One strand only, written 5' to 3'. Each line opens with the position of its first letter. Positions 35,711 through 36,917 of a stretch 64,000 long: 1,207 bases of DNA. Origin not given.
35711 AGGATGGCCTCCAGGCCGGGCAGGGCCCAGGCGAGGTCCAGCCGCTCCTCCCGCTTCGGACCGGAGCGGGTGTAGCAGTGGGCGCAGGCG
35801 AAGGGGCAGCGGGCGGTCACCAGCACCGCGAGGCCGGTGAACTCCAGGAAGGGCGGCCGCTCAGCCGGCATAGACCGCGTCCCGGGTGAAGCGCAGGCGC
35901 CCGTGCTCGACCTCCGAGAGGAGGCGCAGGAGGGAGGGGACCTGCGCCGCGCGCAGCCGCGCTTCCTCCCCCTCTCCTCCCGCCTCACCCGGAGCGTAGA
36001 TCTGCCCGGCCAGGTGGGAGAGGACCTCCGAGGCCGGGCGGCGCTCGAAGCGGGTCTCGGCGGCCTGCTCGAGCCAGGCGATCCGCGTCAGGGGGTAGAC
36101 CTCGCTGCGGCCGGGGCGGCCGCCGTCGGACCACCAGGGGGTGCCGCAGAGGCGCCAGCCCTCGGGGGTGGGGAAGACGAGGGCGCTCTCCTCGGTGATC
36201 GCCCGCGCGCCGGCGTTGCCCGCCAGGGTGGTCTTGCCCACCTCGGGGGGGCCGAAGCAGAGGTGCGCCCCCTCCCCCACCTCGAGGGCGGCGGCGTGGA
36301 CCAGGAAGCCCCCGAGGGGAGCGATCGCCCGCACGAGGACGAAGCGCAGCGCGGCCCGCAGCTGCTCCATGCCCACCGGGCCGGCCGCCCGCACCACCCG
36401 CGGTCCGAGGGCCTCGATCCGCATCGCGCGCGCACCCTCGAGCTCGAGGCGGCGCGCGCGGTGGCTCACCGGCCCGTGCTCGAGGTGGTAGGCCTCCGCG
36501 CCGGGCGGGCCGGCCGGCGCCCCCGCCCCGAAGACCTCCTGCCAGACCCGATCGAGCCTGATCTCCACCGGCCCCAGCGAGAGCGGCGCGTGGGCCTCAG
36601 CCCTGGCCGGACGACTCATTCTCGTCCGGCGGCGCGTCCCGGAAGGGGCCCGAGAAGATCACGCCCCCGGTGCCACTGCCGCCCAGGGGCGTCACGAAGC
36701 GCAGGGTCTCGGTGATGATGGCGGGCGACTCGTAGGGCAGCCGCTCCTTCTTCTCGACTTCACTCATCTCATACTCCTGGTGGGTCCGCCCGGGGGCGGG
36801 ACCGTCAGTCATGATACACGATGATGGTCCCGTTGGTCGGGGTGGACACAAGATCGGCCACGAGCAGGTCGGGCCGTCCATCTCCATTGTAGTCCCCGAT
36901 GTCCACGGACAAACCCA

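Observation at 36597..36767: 56-aa Cys-free peptide with a YxxP leader motif and strong RBS: candidate precursor of an unknown RiPP class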

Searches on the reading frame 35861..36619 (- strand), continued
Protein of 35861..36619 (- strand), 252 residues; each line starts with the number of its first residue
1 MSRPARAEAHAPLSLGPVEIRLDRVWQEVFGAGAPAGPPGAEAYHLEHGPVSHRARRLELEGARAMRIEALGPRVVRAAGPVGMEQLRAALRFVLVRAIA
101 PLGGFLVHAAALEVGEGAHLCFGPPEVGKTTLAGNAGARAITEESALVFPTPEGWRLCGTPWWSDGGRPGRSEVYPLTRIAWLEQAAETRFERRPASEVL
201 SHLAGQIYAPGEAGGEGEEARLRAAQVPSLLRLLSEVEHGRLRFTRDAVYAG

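Call 89: search_protein_families(library=ncbifam, proteins=[L011:5427-6635:+, L003:4003-5031:+, L008:750-1445:+, L004:3509-4597:+], max_evalue=0.000001)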
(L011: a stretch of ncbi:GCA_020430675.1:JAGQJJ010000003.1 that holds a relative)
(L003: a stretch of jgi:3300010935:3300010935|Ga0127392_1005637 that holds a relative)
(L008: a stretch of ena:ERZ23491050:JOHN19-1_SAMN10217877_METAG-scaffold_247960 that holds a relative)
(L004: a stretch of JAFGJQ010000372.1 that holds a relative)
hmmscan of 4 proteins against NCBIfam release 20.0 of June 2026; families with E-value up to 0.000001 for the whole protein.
L011:5427-6635:+ (403 aa): 34 families (the best 25 are shown)
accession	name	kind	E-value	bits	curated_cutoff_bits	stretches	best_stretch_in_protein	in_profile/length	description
TIGR04055.1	rSAM_NirJ2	equivalog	1.1e-38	133.6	500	2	25-197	2-176/326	putative heme d1 biosynthesis radical SAM protein NirJ2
TIGR04545.1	rSAM_ahbD_hemeb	equivalog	3.3e-35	122.1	500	2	25-197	2-177/339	heme b synthase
TIGR04053.2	TIGR04053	equivalog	4.2e-33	115.1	395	1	21-187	6-178/366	TIGR04053 family radical SAM/SPASM domain-containing protein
TIGR03962.1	mycofact_rSAM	equivalog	1.4e-29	103.3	265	1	20-313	9-309/339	mycofactocin radical SAM maturase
TIGR04303.1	GeoRSP_rSAM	equivalog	8.7e-28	97.8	400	1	21-173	3-155/325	GeoRSP system radical SAM/SPASM protein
TIGR04051.1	rSAM_NirJ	equivalog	1.7e-27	96.3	515.45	1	25-171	4-152/354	heme d1 biosynthesis radical SAM protein NirJ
TIGR04546.1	rSAM_ahbC_deAc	equivalog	1.5e-26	93.1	650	1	25-167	41-185/390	12,18-didecarboxysiroheme deacetylase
NF045574.1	sacti_mat_StsB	exception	1.1e-22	80.6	625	1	24-339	97-418/466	StsB family radical SAM/SPASM domain sactipeptide maturase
TIGR03913.1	rad_SAM_trio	equivalog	1.1e-22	80.1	591.75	1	20-166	16-163/477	GDL motif peptide-associated radical SAM/SPASM maturase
TIGR02109.1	PQQ_syn_pqqE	equivalog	6.6e-22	77.9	381.35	1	20-182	4-169/358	pyrroloquinoline quinone biosynthesis protein PqqE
TIGR04250.1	SCM_rSAM_ScmE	equivalog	2.6e-21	76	400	1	22-234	2-218/358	SynChlorMet cassette radical SAM/SPASM protein ScmE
TIGR04054.1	rSAM_NirJ1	equivalog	3.1e-20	72.1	650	1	24-173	37-188/387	putative heme d1 biosynthesis radical SAM protein NirJ1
TIGR04340.1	rSAM_ACGX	hypoth_equivalog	2.7e-19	69.6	400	1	24-175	4-162/341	radical SAM/SPASM domain protein, ACGX system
NF050035.1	rSAM_WgK_link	exception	5e-19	68.5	650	1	21-161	7-150/367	radical SAM/SPASM peptide maturase WgkB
TIGR04347.1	pseudo_SAM_Halo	equivalog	1.8e-18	67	525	1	25-127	40-145/390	TIGR04347 family pseudo-SAM/SPASM protein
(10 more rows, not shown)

L003:4003-5031:+ (343 aa): 4 families
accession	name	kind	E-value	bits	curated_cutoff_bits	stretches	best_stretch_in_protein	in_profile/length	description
TIGR04078.1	rSAM_yydG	equivalog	4.6e-13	49.3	300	1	12-132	3-126/309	YydG family radical SAM peptide epimerase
TIGR02666.1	moaA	equivalog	1e-07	31.3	284.05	1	10-129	10-133/336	GTP 3',8-cyclase MoaA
TIGR04055.1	rSAM_NirJ2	equivalog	2.9e-07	30.4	500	1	16-195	6-191/326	putative heme d1 biosynthesis radical SAM protein NirJ2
TIGR02495.1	NrdG2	equivalog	2.9e-07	30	131.15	1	5-109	9-115/193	anaerobic ribonucleoside-triphosphate reductase activating protein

L008:750-1445:+ (232 aa): 6 families
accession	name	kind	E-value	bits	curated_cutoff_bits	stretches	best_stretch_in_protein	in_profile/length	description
TIGR04078.1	rSAM_yydG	equivalog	3.4e-12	46.5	300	1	12-136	2-129/309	YydG family radical SAM peptide epimerase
NF049973.1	radical_Rv1681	equivalog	2.7e-09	36.4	380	1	20-130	81-189/326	Rv1681 family radical SAM protein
TIGR02668.1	moaA_archaeal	equivalog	4.2e-08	32.5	325.25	1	12-152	11-156/303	GTP 3',8-cyclase MoaA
NF038283.1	viperin_w_prok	equivalog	2.3e-07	30.3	180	1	17-98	8-98/281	viperin family antiviral radical SAM protein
TIGR04055.1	rSAM_NirJ2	equivalog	2.5e-07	30.6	500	1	18-129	7-114/326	putative heme d1 biosynthesis radical SAM protein NirJ2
TIGR02666.1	moaA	equivalog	5.4e-07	28.9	284.05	1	11-152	10-163/336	GTP 3',8-cyclase MoaA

L004:3509-4597:+ (363 aa): 41 families (the best 25 are shown)
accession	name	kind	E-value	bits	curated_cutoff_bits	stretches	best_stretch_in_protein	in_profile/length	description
TIGR04545.1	rSAM_ahbD_hemeb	equivalog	7.4e-35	121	500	1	35-198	5-168/339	heme b synthase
TIGR04053.2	TIGR04053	equivalog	3.7e-33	115.3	395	1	29-198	7-179/366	TIGR04053 family radical SAM/SPASM domain-containing protein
TIGR03962.1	mycofact_rSAM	equivalog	2.2e-30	106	265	1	29-203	11-184/339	mycofactocin radical SAM maturase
TIGR04546.1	rSAM_ahbC_deAc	equivalog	4.8e-29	101.3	650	1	33-194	42-202/390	12,18-didecarboxysiroheme deacetylase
TIGR04051.1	rSAM_NirJ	equivalog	6e-27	94.5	515.45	1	34-195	6-166/354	heme d1 biosynthesis radical SAM protein NirJ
TIGR04055.1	rSAM_NirJ2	equivalog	1e-26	94.3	500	1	37-197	7-166/326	putative heme d1 biosynthesis radical SAM protein NirJ2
NF045574.1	sacti_mat_StsB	exception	2.1e-24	86.2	625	1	36-195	102-259/466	StsB family radical SAM/SPASM domain sactipeptide maturase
TIGR04250.1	SCM_rSAM_ScmE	equivalog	1.2e-23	83.7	400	1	33-193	6-163/358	SynChlorMet cassette radical SAM/SPASM protein ScmE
TIGR02109.1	PQQ_syn_pqqE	equivalog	2.7e-23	82.5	381.35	1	27-238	4-214/358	pyrroloquinoline quinone biosynthesis protein PqqE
NF012164.0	AlbA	equivalog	2.7e-21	75.5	850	1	27-213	110-295/442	subtilosin maturase AlbA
TIGR04054.1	rSAM_NirJ1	equivalog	4.9e-21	74.8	650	1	26-194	33-199/387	putative heme d1 biosynthesis radical SAM protein NirJ1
TIGR04347.1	pseudo_SAM_Halo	equivalog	1.3e-20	74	525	1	27-197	36-204/390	TIGR04347 family pseudo-SAM/SPASM protein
TIGR04251.1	SCM_rSAM_ScmF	equivalog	7.6e-18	65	400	1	36-198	10-175/353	SynChlorMet cassette radical SAM/SPASM protein ScmF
TIGR04303.1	GeoRSP_rSAM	equivalog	1.4e-16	61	400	1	36-196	11-168/325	GeoRSP system radical SAM/SPASM protein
TIGR04082.1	rSAM_for_selen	equivalog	1.6e-16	60.2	350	1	36-209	205-371/516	thio(seleno)oxazole modification radical SAM maturase SbtM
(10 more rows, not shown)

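Call 99: find_encoding_contigs(protein=P0015, flank=10000, max_places=1)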
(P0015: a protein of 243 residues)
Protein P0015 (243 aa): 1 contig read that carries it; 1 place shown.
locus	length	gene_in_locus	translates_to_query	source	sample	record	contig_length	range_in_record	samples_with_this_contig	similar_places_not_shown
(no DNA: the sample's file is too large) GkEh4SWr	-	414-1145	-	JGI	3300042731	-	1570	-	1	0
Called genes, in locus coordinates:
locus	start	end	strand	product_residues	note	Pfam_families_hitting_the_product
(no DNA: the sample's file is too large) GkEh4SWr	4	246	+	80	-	PF13517:FG-GAP_3, PF01839:FG-GAP (weak)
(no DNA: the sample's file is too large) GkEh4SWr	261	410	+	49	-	-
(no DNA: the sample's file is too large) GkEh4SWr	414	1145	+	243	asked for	PF27840:ScmC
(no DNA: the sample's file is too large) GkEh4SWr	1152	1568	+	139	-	?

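Call 100: find_encoding_contigs(protein=P0022, flank=10000, max_places=1)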
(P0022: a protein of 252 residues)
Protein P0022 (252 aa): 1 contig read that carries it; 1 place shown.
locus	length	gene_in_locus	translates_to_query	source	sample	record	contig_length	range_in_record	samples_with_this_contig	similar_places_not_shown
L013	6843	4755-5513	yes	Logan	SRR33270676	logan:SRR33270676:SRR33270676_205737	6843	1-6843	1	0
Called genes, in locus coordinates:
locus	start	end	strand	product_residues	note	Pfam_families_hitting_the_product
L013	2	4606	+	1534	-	?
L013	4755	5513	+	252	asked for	PF27840:ScmC (weak)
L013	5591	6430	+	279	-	PF00583:Acetyltransf_1, PF13508:Acetyltransf_7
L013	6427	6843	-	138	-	?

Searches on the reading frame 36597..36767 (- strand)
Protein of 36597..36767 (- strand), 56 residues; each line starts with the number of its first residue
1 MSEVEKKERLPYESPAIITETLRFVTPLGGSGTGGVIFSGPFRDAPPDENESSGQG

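Call 5: search_protein_families(library=ncbifam, proteins=[window:36597-36767:-], max_evalue=0.01)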
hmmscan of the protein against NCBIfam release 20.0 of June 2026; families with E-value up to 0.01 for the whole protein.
window:36597-36767:- (56 aa): 0 families

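Call 6: search_protein_families(library=pfam, proteins=[window:36597-36767:-], max_evalue=0.01)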
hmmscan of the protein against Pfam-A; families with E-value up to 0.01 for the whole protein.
window:36597-36767:- (56 aa): 0 families

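Call 7: find_homologous_proteins(query=window:36597-36767:-, max_evalue=10)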
Query window:36597-36767:- (56 aa): 2 proteins with E <= 10 among 2 candidates.
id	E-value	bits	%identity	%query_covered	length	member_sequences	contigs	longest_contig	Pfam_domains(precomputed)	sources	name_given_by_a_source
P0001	2.8e-29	117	100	100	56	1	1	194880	-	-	-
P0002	2.7e-16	76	73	100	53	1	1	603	-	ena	-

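Call 10: find_encoding_contigs(protein=P0002, flank=10000)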
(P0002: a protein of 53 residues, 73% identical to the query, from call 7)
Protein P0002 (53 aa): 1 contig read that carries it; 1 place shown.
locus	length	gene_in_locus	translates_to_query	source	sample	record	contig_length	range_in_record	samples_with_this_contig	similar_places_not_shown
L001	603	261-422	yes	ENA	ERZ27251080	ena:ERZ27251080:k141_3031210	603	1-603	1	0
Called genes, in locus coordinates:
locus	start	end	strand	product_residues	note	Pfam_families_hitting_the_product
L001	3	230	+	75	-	?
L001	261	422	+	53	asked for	-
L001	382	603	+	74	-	?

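Call 43: search_protein_families(library=ncbifam, proteins=[window:36600-36767:-], max_evalue=10)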
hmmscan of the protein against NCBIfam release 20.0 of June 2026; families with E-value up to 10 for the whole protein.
seq(56 aa): 0 families

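Call 48: find_homologous_proteins(query=A6, max_evalue=10)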
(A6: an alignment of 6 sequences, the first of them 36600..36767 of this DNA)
Query A6 (6 sequences) (56 aa, profile of the alignment): 7 proteins with E <= 10 among 124 candidates.
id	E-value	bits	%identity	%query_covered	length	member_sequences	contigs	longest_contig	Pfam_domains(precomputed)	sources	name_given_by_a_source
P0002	2.2e-24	103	73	100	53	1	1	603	-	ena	-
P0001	6.3e-24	101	100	100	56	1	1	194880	-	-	-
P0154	1.9e-21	93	71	86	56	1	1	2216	-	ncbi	-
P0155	1.1e-14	72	66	100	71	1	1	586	-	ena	-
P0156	5.4e-12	63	56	29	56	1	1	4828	-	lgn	-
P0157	1.6e-9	55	45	91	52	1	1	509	-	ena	-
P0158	4.5e-8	51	44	16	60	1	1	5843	-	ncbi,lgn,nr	ncbi:MAG: hypothetical protein JXB13_15745 [Phycisphaerae bacterium]|nr:hypothetical protein [Phycis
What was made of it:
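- Tried and rejected: The alignment search found three more called peptides (calls 7, 48).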
